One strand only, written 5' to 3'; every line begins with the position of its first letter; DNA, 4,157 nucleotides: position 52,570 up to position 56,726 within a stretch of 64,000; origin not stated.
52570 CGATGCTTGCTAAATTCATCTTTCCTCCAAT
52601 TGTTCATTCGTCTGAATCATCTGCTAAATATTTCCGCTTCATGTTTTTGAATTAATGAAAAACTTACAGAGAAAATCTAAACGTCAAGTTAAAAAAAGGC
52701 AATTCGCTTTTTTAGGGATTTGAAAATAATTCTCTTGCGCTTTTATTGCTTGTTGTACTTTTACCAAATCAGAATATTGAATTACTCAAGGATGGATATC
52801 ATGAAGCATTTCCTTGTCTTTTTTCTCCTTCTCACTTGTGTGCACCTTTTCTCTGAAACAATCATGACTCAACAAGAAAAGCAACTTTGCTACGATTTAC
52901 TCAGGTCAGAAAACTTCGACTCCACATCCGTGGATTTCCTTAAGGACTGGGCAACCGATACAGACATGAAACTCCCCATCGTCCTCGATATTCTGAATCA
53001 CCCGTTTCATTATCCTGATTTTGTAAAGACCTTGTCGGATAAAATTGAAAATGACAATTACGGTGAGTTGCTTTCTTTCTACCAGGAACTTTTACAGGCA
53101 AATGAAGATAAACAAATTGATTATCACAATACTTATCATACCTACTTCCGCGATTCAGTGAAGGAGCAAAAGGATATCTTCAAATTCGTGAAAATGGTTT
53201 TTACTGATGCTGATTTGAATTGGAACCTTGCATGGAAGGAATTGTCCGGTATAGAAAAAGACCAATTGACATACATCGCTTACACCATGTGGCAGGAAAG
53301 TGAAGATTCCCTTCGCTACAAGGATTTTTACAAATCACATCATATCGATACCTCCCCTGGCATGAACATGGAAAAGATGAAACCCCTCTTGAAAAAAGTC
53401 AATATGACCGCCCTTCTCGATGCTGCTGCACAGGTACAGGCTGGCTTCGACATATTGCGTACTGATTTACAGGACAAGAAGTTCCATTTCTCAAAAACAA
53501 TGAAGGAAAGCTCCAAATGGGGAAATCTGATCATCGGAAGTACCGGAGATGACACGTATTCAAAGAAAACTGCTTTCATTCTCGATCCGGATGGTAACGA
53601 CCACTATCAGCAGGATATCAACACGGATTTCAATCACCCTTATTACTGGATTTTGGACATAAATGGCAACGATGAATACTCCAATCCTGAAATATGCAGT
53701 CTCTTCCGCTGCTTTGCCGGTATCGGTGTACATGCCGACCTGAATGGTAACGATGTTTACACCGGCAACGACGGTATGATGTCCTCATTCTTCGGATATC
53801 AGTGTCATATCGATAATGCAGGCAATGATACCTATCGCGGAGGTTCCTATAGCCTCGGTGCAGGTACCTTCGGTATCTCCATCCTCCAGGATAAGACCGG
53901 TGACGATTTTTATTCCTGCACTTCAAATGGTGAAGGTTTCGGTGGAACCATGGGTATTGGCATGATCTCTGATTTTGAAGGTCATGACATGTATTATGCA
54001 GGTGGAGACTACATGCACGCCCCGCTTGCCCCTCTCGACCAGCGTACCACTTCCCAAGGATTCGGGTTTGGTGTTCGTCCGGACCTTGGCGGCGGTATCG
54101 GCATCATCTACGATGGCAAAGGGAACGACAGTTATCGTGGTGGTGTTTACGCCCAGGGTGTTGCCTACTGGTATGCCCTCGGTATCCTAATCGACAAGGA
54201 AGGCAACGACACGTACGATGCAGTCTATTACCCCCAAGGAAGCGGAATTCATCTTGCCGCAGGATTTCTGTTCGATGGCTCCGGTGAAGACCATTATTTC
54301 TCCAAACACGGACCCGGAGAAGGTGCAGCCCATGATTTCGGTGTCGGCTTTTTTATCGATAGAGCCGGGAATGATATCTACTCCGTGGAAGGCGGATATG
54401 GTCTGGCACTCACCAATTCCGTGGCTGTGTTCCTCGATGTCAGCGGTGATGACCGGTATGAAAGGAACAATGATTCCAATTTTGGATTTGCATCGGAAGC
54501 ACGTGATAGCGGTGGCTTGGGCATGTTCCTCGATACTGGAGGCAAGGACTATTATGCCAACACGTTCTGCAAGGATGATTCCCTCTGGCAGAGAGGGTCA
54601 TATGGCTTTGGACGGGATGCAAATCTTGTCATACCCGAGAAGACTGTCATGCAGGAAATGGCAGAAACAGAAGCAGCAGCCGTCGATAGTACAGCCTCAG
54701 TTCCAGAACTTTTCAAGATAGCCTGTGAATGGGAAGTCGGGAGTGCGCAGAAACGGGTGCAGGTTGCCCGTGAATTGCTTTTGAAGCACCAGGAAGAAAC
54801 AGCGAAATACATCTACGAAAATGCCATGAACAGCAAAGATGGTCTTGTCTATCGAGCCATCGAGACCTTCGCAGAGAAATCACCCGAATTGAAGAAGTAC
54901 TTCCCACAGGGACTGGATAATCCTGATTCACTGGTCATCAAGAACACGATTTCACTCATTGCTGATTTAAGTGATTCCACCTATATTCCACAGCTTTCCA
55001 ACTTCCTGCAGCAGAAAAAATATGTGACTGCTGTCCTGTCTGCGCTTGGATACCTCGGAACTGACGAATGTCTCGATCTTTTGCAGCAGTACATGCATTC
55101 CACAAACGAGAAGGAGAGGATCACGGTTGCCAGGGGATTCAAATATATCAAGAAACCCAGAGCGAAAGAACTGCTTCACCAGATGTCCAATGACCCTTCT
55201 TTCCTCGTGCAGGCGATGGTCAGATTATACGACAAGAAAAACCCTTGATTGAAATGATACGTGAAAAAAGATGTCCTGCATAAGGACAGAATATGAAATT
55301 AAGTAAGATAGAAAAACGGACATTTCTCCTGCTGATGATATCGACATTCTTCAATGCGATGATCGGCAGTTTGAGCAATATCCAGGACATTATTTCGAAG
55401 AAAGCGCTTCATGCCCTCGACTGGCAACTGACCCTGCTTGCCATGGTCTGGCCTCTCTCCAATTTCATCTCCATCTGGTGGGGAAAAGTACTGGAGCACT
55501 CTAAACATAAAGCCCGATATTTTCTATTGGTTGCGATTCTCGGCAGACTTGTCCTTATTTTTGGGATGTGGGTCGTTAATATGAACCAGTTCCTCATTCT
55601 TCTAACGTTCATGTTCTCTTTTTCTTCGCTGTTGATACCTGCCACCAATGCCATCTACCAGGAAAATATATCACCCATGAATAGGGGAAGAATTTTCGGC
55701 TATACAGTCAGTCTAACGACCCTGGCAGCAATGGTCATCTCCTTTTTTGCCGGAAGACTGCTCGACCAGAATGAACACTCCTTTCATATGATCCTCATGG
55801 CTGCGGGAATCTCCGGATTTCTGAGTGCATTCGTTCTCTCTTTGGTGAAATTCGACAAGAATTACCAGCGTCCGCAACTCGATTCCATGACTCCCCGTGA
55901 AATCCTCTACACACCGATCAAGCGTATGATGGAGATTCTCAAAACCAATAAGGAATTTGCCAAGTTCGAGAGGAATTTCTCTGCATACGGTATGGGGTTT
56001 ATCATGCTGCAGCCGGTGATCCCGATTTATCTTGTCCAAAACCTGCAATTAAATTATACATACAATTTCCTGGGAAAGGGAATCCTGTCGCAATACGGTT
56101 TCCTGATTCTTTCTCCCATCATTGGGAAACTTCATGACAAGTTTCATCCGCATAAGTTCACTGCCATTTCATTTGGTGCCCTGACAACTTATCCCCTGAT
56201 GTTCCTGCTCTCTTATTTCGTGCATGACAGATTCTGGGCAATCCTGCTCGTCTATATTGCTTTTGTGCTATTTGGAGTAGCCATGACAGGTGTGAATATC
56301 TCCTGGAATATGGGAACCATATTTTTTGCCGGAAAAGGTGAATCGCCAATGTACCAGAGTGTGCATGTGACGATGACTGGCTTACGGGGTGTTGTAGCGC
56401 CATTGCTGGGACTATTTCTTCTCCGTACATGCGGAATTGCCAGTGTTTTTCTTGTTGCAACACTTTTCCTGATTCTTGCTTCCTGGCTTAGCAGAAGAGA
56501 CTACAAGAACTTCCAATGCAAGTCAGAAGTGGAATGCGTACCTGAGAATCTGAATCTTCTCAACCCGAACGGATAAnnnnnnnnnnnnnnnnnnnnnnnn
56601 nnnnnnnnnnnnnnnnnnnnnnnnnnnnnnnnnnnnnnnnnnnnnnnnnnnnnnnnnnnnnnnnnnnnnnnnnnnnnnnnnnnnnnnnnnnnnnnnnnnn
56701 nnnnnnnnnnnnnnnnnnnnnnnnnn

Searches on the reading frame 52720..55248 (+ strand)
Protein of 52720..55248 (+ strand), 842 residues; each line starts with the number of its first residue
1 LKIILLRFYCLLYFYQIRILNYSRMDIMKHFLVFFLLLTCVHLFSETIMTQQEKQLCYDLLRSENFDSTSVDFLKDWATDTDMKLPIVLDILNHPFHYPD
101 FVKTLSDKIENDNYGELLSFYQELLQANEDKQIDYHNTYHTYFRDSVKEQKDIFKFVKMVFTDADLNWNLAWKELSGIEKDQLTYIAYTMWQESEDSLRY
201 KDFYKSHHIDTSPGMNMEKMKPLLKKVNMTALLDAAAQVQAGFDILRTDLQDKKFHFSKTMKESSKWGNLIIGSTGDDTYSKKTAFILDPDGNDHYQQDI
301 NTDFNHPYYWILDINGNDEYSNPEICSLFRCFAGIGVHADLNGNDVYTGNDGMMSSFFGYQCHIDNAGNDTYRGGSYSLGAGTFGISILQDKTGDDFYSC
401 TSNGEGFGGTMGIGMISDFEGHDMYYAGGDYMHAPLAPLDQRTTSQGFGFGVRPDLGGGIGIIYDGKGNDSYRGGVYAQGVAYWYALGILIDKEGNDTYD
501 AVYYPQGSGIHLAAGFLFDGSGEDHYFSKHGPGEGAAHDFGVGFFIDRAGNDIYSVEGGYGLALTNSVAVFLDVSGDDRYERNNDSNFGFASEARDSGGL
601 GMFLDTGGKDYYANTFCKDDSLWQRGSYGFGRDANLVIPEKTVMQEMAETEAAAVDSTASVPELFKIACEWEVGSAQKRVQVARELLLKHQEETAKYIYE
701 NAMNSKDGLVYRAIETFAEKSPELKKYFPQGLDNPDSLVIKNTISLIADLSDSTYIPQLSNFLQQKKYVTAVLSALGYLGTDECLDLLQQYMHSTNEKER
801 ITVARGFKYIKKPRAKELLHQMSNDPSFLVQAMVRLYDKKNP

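Call 8: search_protein_families(library=pfam, proteins=[window:52720-55248:+])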
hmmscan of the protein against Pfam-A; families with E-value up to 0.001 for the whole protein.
window:52720-55248:+ (842 aa): 1 family
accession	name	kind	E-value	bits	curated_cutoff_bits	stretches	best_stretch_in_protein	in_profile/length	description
PF13646.12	HEAT_2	-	7.6e-06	26.6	27.7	0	771-831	19-80/88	HEAT repeats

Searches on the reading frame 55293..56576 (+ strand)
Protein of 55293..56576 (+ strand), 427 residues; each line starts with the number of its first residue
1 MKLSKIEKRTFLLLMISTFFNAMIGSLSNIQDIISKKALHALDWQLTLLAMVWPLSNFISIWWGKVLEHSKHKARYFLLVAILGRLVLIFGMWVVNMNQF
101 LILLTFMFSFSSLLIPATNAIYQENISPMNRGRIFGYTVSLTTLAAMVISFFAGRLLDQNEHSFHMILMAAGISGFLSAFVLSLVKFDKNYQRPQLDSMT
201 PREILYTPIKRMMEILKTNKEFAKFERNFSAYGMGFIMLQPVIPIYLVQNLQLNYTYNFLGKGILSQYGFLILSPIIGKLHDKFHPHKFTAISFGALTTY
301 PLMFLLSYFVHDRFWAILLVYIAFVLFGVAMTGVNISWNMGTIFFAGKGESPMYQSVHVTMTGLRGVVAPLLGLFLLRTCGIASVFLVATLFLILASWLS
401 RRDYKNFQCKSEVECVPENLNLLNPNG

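Call 8: search_protein_families(library=pfam, proteins=[window:55293-56576:+])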
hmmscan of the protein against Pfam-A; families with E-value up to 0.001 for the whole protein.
window:55293-56576:+ (427 aa): 1 family
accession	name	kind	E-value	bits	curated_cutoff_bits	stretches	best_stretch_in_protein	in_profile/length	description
PF07690.21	MFS_1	-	2.1e-21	76.7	33.4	1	12-363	3-340/347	Major Facilitator Superfamily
